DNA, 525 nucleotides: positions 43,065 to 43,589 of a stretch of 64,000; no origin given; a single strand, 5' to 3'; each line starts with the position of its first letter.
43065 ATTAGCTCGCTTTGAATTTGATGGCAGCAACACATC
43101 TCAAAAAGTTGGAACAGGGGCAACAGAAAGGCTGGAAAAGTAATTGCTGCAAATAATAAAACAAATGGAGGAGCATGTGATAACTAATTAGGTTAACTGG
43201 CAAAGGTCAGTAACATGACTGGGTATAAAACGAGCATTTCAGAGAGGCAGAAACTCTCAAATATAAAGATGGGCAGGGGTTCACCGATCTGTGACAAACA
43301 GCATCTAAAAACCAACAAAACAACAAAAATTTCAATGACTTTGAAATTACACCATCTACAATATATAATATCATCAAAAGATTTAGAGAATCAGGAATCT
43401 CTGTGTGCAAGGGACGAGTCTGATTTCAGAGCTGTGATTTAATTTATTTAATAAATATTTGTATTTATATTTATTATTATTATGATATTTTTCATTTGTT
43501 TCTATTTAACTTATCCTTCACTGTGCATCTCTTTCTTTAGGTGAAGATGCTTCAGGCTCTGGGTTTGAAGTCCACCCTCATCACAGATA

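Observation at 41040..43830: Decayed partial tandem duplicate of mvp immediately downstream of the intact gene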

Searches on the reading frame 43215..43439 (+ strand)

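Call 39: search_protein_families(library=pfam, proteins=[window:43215-43439:+], max_evalue=10)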
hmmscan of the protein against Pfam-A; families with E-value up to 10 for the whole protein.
seq(75 aa): 1 family
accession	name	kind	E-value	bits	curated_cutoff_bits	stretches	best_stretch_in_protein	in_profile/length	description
PF08534.16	Redoxin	-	0.16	12.2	26.6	1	10-72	28-89/148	Redoxin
